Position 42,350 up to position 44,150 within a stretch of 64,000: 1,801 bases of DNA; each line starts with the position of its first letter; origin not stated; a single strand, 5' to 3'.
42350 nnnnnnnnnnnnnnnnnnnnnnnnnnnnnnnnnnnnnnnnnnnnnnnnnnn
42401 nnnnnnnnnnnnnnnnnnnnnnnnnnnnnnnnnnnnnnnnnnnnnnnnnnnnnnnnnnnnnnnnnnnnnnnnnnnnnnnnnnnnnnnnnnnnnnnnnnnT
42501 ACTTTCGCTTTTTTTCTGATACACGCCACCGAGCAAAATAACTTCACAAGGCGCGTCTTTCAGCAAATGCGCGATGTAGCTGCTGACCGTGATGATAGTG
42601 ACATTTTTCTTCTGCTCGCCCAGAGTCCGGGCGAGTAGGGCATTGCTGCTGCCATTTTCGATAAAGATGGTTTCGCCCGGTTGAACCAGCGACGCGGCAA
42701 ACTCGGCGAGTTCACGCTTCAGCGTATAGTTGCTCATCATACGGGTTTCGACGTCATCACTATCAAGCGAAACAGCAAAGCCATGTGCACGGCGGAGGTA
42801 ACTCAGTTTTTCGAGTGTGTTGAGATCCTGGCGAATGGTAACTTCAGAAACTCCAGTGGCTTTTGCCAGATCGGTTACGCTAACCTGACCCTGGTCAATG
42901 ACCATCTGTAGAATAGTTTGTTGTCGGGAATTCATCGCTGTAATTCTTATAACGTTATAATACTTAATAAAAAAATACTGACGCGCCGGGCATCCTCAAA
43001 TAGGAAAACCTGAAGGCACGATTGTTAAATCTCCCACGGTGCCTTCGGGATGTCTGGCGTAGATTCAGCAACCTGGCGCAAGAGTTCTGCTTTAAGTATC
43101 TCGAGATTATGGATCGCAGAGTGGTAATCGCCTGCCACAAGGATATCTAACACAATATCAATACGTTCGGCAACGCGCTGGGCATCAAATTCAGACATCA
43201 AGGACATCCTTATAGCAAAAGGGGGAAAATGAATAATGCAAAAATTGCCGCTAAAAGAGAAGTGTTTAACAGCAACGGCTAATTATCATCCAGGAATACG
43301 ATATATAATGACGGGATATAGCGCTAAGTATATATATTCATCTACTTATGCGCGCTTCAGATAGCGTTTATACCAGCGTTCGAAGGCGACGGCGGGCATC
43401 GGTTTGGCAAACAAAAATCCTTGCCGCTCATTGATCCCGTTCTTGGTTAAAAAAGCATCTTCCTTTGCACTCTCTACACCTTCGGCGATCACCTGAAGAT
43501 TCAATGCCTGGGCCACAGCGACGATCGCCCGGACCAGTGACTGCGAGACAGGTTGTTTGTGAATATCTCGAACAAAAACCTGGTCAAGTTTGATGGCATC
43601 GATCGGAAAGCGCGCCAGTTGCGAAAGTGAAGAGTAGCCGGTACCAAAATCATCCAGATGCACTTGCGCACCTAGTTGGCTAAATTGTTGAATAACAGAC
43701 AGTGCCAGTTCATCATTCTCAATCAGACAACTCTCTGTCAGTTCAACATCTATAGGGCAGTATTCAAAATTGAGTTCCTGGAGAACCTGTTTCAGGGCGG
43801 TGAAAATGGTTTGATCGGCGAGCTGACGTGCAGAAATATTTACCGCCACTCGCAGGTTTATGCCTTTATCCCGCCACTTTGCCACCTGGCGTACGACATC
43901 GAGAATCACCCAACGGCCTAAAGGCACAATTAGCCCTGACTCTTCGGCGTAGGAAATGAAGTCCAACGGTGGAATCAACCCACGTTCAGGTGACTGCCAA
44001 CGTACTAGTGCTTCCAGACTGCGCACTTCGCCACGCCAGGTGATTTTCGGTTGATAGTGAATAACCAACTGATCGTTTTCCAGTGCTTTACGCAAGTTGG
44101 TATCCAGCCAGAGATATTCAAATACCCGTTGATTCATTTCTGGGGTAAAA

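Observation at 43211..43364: Plus-strand small ORF with a GGGGG Shine-Dalgarno-like run between yciZ and pdeR (probably spurious)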

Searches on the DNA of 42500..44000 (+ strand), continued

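Call 76: search_dna_similar(query=window:43199-43258:+, collection=ecoli_genomes, mode=near, max_rows=2)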
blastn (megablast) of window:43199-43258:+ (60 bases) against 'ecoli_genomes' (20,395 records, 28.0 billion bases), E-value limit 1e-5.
Records with a match: 5417; places in all: 5417; records where one place covers at least 80% of the query: 5417.
Genomes with a match: 5416 of 5426; with a place that covers at least 80% of the query: 5416. Places per genome that has any: lowest 1, median 1, highest 2. On chromosomes: 5410 places; on plasmids: 7.
Best place of each record, by identity: >=99% 2770; 95-99% 2647.
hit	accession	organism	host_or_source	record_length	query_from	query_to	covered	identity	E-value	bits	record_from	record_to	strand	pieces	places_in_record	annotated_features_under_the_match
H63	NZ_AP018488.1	Escherichia coli O157:H7 strain PV15-279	Homo sapiens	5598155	1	60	100%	100.0%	2e-22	111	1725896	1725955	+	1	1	ymiD: protein YmiD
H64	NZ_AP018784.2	Escherichia coli strain SK1144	-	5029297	1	60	100%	100.0%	2e-22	111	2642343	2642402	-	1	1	ymiD: protein YmiD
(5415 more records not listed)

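Call 77: search_dna_similar(query=L084:151-210:+, collection=ecoli_genomes, mode=near, max_rows=2)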
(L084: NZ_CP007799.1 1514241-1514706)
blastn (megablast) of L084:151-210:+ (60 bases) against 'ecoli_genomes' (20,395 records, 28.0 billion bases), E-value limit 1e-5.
Records with a match: 5409; places in all: 5409; records where one place covers at least 80% of the query: 5409.
Genomes with a match: 5408 of 5426; with a place that covers at least 80% of the query: 5408. Places per genome that has any: lowest 1, median 1, highest 2. On chromosomes: 5402 places; on plasmids: 7.
Best place of each record, by identity: >=99% 359; 95-99% 5049; 90-95% 1.
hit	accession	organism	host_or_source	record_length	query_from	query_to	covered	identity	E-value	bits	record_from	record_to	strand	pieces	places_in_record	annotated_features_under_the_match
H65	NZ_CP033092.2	Escherichia coli DSM 30083 = JCM 1649 = ATCC 11775 strain ...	-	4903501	1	60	100%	100.0%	2e-22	111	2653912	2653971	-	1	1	ymiD: protein YmiD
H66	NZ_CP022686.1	Escherichia coli Nissle 1917 strain Nissle 1917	Homo sapiens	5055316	1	60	100%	100.0%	2e-22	111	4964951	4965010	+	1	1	ymiD: protein YmiD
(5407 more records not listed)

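Call 78: search_dna_similar(query=L082:151-209:+, collection=ecoli_genomes, mode=near, max_rows=2)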
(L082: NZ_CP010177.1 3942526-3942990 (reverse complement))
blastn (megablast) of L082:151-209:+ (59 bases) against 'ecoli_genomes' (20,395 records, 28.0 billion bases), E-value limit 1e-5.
Records with a match: 5421; places in all: 5421; records where one place covers at least 80% of the query: 5421.
Genomes with a match: 5420 of 5426; with a place that covers at least 80% of the query: 5420. Places per genome that has any: lowest 1, median 1, highest 2. On chromosomes: 5414 places; on plasmids: 7.
Best place of each record, by identity: >=99% 1552; 95-99% 3868; 90-95% 1.
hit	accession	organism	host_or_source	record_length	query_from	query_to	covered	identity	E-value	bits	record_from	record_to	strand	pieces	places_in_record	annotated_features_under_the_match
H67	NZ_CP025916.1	Escherichia coli strain 120899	Homo sapiens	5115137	1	59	100%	100.0%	6e-22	110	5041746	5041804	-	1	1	ymiD: protein YmiD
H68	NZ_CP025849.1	Escherichia coli strain 600468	Homo sapiens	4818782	1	59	100%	100.0%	6e-22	110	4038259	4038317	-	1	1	ymiD: protein YmiD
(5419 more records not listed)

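Call 79: search_dna_similar(query=L086:151-210:+, collection=ecoli_genomes, mode=near, max_rows=2)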
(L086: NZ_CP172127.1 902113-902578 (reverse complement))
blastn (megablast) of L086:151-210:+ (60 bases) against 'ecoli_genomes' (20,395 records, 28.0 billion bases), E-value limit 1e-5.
Records with a match: 5414; places in all: 5414; records where one place covers at least 80% of the query: 5414.
Genomes with a match: 5413 of 5426; with a place that covers at least 80% of the query: 5413. Places per genome that has any: lowest 1, median 1, highest 2. On chromosomes: 5407 places; on plasmids: 7.
Best place of each record, by identity: >=99% 39; 95-99% 5375.
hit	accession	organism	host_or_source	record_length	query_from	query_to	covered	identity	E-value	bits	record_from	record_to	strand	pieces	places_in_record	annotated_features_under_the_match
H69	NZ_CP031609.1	Escherichia coli strain N3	Homo sapiens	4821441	1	60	100%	100.0%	2e-22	111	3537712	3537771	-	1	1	ymiD: protein YmiD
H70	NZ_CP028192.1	Escherichia coli strain CFSAN018748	tissue and/or biological fluid swine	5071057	1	60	100%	100.0%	2e-22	111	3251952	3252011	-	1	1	ymiD: protein YmiD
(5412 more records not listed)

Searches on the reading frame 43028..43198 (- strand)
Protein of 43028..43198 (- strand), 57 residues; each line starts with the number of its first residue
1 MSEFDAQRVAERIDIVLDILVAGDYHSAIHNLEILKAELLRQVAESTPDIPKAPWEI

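Call 9: search_protein_families(proteins=[window:43028-43198:-], library=ncbifam, max_evalue=1)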
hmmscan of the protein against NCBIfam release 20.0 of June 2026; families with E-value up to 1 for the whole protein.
seq(57 aa): 1 family
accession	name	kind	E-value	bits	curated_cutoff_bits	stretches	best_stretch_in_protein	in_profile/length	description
NF010179.0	PRK13658.1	equivalog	3.4e-37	126.1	87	1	1-57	4-62/62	hypothetical protein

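Call 29: find_homologous_proteins(query=window:43028-43198:-, max_evalue=0.001)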
Query seq(57 aa) (57 aa): 622 proteins with E <= 0.001 among 629 candidates; the best 120 are listed.
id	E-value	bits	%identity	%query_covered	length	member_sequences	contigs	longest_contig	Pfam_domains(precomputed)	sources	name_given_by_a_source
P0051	1.9e-28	114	100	98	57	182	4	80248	PF23675.3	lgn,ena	-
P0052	2.0e-28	114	100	100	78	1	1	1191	PF23675.3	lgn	-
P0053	2.1e-28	114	100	100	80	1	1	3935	PF23675.3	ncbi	-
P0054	5.2e-28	112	98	100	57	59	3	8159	PF23675.3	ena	-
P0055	1.2e-27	111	98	98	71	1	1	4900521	PF23675.3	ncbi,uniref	ncbi:hypothetical protein [Escherichia coli]|uniref:YciZ family protein n=1 Tax=Escherichia coli Tax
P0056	1.3e-27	111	98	98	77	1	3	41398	PF23675.3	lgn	-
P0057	1.7e-27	111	96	100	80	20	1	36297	PF23675.3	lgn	-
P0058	1.7e-27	111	98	100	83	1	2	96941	PF23675.3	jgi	jgi:hypothetical protein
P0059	1.9e-27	111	100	96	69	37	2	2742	PF23675.3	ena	-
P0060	2.1e-27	110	98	98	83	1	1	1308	PF23675.3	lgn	-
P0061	1.3e-26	108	96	100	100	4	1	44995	PF23675.3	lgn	-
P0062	8.2e-26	106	93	100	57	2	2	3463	PF23675.3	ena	-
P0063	1.0e-25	105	98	93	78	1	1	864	PF23675.3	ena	-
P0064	1.6e-25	105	93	100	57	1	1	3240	PF23675.3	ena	-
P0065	1.8e-25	104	93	100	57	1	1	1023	PF23675.3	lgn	-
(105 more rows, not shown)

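Call 32: find_related_loci(query=A1, collection=genome_contigs, flank=1500)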
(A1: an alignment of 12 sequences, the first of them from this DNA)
Query A1 (57 aa) in genome_contigs; peptide patterns used: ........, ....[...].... (x = any residue, [..] = any of these).
135 stretches matched a pattern; 116 encode a relative of the query (tblastn E <= 1e-3); the best 80 are kept; 80 distinct loci.
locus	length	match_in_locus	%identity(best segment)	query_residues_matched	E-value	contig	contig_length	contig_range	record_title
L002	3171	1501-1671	100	1-57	2e-34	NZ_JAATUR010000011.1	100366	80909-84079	Escherichia coli strain SCPM-O-B-8794 11length=100366, whole genome shotgun sequence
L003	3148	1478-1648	100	1-57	3e-34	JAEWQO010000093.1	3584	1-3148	MAG: Actinomycetes bacterium isolate OH_SBrB_24 k127_84223, whole genome shotgun sequence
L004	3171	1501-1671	98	1-57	7e-34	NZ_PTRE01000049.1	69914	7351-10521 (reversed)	Escherichia sp. MOD1-EC7003 MOD1-EC7003_49_length_69914_cov_109, whole genome shotgun sequence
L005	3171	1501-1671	98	1-57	1e-33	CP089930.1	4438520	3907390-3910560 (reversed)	Escherichia coli strain E69 chromosome, complete genome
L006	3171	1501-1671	96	1-57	4e-33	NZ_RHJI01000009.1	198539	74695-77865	Escherichia sp. E1V33 1V33_9_consensus, whole genome shotgun sequence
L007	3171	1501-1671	96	1-57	1e-32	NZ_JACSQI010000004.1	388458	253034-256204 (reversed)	Escherichia whittamii strain Sa2BVA5 NODE_4_length_388458_cov_7.964772, whole genome shotgun sequence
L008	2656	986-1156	95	1-57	2e-32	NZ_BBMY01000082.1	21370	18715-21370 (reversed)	Escherichia albertii NBRC 107761 = DSM 17582 strain NBRC 107761, whole genome shotgun sequence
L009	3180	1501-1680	77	1-57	4e-25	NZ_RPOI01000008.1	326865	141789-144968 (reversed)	Citrobacter youngae strain CCUG 30791 citrobacter_youngae_CCUG30791T_0000008, whole genome shotgun sequence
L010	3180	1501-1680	77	1-57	5e-25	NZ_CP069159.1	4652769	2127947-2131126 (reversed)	Citrobacter sp. R56 chromosome, complete genome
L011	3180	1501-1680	75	1-57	9e-25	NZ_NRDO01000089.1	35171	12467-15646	Citrobacter sp. NCU1 contig_89, whole genome shotgun sequence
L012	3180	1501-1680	75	1-57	1e-24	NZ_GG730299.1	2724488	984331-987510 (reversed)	Citrobacter youngae ATCC 29220 Scfld0, whole genome shotgun sequence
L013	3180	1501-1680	75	1-57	1e-24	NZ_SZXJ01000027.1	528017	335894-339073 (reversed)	Citrobacter sp. wls619 contig15, whole genome shotgun sequence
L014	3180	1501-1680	75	1-57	1e-24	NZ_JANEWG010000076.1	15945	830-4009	Citrobacter sp. Awk 4 510132-22-76, whole genome shotgun sequence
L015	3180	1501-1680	75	1-57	2e-24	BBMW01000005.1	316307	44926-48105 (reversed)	Citrobacter werkmanii NBRC 105721 DNA, contig: CIWKM05, whole genome shotgun sequence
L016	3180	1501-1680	75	1-57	2e-24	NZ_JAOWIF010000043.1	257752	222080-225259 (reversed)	Citrobacter sp. Cu233 236, whole genome shotgun sequence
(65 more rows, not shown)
